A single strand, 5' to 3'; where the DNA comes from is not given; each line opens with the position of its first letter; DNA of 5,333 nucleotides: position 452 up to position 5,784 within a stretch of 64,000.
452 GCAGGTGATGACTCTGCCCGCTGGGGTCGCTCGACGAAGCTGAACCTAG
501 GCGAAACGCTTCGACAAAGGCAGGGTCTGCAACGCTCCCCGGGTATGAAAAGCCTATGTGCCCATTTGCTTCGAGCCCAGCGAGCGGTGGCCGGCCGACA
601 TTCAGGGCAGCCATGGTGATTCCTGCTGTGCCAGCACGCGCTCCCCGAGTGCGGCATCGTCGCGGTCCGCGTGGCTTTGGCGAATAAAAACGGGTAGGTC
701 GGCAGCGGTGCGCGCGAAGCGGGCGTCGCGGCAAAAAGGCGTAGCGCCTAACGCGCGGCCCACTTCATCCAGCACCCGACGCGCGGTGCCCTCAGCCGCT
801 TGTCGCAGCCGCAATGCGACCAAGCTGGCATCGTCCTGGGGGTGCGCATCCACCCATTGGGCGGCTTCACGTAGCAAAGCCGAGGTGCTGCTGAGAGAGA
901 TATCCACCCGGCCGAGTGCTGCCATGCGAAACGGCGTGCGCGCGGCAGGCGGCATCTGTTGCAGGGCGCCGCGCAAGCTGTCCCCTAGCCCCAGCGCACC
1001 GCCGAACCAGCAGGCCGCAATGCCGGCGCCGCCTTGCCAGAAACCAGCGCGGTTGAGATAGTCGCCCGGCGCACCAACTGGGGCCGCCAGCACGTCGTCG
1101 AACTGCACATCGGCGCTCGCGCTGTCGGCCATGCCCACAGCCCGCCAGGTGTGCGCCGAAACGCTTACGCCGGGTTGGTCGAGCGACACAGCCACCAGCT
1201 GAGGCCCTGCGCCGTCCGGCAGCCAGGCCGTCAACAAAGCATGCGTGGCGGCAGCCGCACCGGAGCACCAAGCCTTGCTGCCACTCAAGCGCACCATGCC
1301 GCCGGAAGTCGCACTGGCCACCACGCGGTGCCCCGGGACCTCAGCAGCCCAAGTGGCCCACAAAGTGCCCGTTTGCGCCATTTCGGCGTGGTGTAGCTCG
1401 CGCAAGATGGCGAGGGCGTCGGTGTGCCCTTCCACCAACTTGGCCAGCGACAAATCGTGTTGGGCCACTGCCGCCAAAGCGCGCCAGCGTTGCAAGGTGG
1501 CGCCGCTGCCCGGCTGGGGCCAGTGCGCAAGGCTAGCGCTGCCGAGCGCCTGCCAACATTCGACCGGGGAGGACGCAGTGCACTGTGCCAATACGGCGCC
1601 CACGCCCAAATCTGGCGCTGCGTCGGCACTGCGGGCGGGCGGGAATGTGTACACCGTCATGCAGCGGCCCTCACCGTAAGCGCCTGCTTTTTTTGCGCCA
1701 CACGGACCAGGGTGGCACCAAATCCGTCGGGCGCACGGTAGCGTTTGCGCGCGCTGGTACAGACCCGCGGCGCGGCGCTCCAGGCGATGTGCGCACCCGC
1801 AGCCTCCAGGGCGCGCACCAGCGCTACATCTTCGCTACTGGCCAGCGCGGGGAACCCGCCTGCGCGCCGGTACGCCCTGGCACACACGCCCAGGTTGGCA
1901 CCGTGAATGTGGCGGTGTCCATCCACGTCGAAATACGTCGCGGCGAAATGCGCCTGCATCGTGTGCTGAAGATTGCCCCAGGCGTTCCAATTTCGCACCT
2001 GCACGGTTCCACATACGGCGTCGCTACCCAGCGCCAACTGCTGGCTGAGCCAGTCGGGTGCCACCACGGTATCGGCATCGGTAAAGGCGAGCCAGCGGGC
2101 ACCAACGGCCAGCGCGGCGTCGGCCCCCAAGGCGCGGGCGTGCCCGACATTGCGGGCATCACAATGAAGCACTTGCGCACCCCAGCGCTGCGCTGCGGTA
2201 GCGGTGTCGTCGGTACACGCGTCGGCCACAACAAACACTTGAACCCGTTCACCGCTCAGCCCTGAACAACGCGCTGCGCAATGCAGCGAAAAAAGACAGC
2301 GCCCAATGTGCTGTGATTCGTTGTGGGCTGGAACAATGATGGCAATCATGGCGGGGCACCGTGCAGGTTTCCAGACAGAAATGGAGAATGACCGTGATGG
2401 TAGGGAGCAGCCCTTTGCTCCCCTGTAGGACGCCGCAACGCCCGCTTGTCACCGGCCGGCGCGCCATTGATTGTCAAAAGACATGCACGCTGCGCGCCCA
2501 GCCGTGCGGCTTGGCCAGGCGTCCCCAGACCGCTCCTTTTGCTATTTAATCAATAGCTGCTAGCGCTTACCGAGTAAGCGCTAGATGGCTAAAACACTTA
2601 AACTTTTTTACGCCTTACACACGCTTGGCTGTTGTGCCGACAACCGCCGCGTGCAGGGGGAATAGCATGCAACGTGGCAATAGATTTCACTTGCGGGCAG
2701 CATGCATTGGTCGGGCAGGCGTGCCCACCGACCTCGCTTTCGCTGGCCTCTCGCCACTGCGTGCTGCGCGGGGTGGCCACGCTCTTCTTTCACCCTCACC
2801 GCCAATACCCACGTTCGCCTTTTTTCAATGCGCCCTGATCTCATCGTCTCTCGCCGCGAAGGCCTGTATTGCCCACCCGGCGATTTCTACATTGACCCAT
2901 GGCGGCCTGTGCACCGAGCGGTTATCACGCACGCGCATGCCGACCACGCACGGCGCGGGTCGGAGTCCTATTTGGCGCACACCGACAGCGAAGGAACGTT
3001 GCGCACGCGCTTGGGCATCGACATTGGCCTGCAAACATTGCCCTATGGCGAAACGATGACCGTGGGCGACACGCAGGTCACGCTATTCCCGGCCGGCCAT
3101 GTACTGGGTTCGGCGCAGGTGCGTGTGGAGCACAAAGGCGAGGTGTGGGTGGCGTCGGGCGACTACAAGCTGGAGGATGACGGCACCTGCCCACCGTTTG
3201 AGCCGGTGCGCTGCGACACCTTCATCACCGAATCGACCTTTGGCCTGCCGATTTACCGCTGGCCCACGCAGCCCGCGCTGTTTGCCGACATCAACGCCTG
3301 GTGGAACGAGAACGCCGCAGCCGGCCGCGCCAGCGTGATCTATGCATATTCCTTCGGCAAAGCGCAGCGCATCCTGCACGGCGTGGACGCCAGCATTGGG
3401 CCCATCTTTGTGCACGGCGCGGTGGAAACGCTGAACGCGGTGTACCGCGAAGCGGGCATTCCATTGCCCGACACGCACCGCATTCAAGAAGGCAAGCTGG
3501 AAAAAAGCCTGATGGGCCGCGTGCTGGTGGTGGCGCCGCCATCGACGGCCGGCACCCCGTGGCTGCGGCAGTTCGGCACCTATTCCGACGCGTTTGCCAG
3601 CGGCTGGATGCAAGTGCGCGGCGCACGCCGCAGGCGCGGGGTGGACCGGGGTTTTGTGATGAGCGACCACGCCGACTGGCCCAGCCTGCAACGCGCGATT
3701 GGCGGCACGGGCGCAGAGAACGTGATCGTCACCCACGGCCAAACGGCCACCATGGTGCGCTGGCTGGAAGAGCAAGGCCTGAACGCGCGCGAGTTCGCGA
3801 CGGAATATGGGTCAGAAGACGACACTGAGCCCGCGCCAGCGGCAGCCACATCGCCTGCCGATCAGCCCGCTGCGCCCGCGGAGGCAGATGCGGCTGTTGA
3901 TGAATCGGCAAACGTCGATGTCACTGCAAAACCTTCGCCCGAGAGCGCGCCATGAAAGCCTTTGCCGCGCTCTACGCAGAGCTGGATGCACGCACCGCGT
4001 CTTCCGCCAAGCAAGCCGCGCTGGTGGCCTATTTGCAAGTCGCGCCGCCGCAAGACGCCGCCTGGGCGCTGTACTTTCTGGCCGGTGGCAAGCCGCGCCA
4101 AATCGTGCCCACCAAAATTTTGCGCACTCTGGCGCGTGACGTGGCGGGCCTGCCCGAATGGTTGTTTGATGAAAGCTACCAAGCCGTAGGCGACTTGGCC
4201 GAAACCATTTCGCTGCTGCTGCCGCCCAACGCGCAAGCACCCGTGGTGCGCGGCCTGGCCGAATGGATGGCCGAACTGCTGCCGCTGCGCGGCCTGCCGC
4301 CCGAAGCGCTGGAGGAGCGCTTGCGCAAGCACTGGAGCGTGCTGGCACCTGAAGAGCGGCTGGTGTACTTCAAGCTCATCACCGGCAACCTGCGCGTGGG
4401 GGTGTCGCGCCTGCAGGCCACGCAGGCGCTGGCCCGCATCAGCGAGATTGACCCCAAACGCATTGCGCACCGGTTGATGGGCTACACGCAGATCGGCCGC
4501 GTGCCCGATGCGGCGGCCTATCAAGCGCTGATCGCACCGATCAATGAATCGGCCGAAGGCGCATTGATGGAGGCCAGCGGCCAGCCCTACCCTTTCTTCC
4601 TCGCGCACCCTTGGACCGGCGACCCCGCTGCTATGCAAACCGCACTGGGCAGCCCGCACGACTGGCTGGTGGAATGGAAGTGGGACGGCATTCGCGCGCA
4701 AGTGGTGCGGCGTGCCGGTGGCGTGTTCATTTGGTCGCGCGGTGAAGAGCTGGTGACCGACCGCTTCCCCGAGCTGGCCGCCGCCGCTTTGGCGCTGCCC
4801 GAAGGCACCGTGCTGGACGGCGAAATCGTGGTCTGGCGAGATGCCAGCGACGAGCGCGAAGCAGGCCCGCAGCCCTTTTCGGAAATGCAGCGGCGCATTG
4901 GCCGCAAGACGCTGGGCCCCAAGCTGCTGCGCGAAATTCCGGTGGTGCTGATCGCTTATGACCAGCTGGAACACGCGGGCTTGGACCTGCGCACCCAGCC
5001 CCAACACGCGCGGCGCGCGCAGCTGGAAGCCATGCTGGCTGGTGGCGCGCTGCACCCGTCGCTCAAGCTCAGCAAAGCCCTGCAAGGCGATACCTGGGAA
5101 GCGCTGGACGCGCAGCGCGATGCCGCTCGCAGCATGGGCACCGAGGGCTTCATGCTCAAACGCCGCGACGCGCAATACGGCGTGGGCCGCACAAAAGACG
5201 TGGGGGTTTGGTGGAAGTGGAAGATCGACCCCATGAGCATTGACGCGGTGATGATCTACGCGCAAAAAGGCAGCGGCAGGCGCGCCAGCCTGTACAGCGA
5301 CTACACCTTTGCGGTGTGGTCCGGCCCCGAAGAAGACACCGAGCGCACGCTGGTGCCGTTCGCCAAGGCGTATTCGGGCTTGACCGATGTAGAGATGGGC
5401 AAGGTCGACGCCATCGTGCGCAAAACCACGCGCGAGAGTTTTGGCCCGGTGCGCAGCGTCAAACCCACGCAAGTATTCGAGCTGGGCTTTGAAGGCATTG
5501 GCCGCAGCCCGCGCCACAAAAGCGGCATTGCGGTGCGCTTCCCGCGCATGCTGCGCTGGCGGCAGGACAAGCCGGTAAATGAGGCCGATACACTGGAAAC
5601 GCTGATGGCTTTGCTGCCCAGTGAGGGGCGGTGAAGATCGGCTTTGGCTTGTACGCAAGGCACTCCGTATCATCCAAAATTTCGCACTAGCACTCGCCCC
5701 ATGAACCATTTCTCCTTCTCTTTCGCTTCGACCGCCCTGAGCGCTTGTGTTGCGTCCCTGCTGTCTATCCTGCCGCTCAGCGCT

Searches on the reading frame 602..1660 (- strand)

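Call 42: search_protein_families(library=pfam, proteins=[window:602-1660:-])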
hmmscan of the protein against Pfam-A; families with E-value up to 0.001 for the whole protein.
window:602-1660:- (352 aa): 1 family
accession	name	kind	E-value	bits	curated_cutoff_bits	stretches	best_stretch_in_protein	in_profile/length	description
PF02770.24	Acyl-CoA_dh_M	-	2.1e-09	37.9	33.3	1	119-190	24-97/97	Acyl-CoA dehydrogenase, middle domain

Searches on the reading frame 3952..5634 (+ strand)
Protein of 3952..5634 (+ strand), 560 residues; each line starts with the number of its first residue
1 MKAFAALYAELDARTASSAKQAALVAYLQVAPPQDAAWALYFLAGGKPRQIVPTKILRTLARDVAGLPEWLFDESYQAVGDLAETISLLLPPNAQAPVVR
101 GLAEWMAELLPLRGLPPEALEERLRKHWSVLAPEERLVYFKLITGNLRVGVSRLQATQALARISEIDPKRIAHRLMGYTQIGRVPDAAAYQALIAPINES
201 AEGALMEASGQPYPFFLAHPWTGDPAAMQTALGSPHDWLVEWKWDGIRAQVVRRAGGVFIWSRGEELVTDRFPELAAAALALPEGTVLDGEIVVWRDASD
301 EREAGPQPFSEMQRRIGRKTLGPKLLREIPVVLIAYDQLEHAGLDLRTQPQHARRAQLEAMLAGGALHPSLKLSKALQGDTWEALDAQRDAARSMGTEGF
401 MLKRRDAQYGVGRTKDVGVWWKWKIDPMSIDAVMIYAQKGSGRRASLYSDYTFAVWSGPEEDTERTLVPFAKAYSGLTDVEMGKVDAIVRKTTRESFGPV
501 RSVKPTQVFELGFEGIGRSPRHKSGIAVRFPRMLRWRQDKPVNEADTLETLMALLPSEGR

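Call 38: search_protein_families(library=pfam, proteins=[window:3952-5634:+])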
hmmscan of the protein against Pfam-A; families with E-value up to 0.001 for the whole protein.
window:3952-5634:+ (560 aa): 3 families
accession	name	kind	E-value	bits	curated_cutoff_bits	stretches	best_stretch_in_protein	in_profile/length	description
PF01068.26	DNA_ligase_A_M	-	2.4e-27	96.4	26.2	1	235-424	19-204/204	ATP dependent DNA ligase domain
PF04675.19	DNA_ligase_A_N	-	4e-10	40.6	24.6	1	2-160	3-173/174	DNA ligase N terminus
PF04679.21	DNA_ligase_A_C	-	3.7e-07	30.9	27.5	1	445-540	2-94/94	ATP dependent DNA ligase C terminal region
